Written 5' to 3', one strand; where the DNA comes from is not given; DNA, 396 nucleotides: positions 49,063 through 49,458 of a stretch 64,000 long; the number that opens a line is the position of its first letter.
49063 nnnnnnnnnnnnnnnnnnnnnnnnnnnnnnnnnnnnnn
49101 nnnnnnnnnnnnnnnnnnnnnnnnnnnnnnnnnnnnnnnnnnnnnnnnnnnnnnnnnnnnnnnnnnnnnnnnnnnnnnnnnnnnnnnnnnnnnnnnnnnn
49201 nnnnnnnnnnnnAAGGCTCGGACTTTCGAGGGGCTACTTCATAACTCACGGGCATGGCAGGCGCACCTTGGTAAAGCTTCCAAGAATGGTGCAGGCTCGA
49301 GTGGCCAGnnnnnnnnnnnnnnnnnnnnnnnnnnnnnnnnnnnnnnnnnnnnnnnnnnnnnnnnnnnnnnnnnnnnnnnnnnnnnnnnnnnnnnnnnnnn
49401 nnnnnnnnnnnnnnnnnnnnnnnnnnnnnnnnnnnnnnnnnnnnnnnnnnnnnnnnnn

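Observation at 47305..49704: Transporter-like membrane protein with a long cytoplasmic tail built from GLL(H/Y) repeats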

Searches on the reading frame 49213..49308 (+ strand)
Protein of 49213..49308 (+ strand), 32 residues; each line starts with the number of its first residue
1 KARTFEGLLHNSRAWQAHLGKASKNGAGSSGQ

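Call 19: search_solved_structures(query=A1, max_evalue=10)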
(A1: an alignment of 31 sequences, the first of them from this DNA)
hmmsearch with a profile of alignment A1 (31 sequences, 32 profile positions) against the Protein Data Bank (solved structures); distinct sequences matched with E-value up to 10: 2.
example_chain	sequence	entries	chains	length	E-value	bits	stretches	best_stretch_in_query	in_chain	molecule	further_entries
1btn_A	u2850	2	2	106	0.59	13.2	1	6-25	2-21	BETA-SPECTRIN | BETA SPECTRIN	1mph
4bwr_A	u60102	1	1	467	2.6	11.1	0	10-30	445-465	PROTEIN CORRESPONDING TO LOCUS C5321 FROM CFT073 E.COLI STRAIN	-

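Call 23: search_protein_representatives(alignment_id=A1)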
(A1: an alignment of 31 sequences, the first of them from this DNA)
Query: 31 sequences, 32 profile positions. Proteins with E-value up to 0.001 (for the whole library): 39; up to 1e-10: 23; up to 1e-30: 0. The best 39 are listed.
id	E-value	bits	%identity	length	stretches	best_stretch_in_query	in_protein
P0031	6.6e-29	113.8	-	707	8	2-25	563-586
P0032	2.0e-25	102.8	-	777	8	5-30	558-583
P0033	2.2e-24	99.5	-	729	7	3-21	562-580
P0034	2.0e-22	93.4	-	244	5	1-30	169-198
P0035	1.8e-20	87.2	-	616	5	2-29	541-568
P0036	5.1e-20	85.8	-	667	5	2-30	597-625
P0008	4.8e-19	82.7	-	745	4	3-30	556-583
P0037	7.5e-19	82.1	-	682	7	4-22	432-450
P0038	3.4e-18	80.0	-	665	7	8-23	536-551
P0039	2.5e-17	77.3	-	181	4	2-22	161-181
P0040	4.7e-17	76.5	-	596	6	3-25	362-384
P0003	6.1e-17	76.1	-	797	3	3-30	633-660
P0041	1.9e-16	74.5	-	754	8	4-26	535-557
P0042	1.0e-15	72.3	-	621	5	3-30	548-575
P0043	1.2e-15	72.0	-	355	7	1-31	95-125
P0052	1.5e-08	49.7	-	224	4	3-22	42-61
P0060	1.3e-04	37.3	-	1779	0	-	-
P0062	2.1e-04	36.7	-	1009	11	3-13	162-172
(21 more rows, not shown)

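Call 64: find_encoding_contigs(protein=P0052, flank=3000, max_places=3)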
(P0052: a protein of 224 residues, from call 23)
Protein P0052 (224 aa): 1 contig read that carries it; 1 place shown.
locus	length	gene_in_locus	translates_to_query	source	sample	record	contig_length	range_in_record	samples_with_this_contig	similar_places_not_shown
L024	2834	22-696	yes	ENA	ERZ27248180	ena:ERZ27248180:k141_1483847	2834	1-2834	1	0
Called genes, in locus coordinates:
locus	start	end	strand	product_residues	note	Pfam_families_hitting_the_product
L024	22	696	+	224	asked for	-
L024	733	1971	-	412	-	PF03600:CitMHS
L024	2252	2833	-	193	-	?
